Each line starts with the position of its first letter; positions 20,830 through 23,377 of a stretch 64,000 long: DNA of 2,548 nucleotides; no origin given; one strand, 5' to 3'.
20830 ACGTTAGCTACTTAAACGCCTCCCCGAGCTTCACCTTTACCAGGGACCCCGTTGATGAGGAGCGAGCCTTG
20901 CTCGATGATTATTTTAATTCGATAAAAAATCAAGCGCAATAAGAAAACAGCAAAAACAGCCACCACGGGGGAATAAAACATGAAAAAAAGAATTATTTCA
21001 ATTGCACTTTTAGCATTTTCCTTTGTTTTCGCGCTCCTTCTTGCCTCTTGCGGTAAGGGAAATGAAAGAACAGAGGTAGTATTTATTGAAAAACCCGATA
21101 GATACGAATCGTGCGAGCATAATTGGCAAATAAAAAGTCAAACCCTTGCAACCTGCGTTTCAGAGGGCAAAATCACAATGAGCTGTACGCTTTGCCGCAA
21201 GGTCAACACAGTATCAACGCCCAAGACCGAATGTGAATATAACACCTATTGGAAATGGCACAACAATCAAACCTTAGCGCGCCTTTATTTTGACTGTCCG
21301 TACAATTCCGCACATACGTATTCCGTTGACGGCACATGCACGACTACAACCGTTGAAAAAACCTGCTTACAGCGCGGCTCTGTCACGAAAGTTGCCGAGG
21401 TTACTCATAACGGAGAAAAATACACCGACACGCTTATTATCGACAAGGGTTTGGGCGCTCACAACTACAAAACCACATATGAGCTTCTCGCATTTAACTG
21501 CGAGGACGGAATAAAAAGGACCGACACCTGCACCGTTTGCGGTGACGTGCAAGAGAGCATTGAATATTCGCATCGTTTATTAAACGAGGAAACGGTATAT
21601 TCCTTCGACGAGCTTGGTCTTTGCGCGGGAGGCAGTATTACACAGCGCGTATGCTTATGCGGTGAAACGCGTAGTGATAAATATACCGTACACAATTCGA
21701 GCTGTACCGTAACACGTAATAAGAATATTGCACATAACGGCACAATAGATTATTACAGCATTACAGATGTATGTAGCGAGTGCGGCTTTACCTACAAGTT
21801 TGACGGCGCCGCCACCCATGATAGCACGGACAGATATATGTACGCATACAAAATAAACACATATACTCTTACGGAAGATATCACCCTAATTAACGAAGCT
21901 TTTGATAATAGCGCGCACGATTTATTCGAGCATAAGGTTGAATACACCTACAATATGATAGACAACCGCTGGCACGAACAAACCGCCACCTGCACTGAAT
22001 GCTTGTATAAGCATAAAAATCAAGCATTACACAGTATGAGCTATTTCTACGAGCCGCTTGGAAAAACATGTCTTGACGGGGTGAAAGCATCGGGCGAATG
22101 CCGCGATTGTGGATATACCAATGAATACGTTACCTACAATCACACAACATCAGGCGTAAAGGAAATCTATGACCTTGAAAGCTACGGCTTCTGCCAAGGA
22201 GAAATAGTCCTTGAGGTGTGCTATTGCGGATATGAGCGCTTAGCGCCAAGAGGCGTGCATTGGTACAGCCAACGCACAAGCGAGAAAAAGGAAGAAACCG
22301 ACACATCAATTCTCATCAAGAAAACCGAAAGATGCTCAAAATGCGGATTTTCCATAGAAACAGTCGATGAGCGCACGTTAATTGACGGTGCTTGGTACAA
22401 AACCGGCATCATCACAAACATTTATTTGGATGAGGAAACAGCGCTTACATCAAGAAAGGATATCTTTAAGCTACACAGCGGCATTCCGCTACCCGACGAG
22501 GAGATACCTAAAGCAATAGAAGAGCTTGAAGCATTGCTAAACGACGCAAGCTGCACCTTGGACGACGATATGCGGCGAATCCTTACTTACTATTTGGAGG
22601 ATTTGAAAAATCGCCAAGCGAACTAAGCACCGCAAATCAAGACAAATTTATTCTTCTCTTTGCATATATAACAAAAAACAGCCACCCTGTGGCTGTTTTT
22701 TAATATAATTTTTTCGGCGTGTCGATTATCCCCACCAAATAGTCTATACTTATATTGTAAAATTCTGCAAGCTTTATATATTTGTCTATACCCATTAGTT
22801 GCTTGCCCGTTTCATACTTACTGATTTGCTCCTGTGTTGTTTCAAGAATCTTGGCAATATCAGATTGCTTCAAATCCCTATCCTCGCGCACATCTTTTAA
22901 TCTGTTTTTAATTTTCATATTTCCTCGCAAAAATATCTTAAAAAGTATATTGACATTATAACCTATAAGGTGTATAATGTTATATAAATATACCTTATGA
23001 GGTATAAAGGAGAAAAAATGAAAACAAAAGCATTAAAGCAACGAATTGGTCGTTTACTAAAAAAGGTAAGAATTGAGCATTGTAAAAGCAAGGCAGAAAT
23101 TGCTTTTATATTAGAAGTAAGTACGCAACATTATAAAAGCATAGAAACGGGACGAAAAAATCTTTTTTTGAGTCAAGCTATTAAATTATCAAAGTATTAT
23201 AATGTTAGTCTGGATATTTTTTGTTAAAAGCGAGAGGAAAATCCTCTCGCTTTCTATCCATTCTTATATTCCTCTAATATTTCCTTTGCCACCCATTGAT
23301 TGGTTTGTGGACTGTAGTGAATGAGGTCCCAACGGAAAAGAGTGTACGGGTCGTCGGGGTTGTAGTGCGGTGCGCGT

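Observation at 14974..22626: Cluster of four paralogous Cys-rich lipoproteins built from repeated zinc-ribbon-like modules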

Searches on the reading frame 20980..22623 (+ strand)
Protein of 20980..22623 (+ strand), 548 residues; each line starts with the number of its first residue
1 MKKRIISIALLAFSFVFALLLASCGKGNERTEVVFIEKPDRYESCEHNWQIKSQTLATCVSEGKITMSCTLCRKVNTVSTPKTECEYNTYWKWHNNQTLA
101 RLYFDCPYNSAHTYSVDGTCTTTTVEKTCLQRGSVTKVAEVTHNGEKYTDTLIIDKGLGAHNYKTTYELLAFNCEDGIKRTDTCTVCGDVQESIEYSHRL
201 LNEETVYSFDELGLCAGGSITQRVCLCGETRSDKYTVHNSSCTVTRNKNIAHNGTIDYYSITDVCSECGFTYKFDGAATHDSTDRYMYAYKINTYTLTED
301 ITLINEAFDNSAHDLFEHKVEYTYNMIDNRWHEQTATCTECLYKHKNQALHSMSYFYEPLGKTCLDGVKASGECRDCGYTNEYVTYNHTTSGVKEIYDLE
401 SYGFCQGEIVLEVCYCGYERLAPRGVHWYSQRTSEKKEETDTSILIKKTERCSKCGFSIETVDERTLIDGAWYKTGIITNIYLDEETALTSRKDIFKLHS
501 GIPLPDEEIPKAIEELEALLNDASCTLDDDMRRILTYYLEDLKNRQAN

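Call 4: search_protein_families(library=pfam, proteins=[window:20980-22623:+], max_evalue=1)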
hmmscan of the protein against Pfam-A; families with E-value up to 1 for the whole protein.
window:20980-22623:+ (548 aa): 1 family
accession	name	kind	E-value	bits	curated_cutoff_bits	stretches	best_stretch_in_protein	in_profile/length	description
PF06170.17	DUF983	-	0.85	10.4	22.6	0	258-277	4-23/85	Protein of unknown function (DUF983)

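Call 5: search_protein_families(library=ncbifam, proteins=[window:20980-22623:+], max_evalue=1)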
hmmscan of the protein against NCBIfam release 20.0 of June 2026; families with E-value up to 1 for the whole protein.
window:20980-22623:+ (548 aa): 0 families

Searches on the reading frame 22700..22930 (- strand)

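Call 72: search_protein_families(library=pfam, proteins=[window:22700-22930:-], max_evalue=0.001)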
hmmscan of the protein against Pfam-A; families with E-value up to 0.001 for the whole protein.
window:22700-22930:- (76 aa): 4 families
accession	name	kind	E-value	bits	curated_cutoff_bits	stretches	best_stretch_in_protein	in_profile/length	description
PF01381.28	HTH_3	-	5.9e-12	45.9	23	1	11-65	1-55/55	Helix-turn-helix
PF12844.13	HTH_19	-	1.5e-11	44.5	30.2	1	9-65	2-58/64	Helix-turn-helix domain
PF13560.12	HTH_31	-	1.6e-07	31.9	27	1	10-61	5-57/64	Helix-turn-helix domain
PF13744.12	HTH_37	-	0.00025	21.2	27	1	9-44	21-56/80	Helix-turn-helix domain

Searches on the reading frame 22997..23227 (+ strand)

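Call 72: search_protein_families(library=pfam, proteins=[window:22997-23227:+], max_evalue=0.001)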
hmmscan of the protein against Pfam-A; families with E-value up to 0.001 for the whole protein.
window:22997-23227:+ (76 aa): 1 family
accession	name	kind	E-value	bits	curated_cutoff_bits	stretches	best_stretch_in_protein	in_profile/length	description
PF01381.28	HTH_3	-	1.2e-07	32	23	1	21-75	1-55/55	Helix-turn-helix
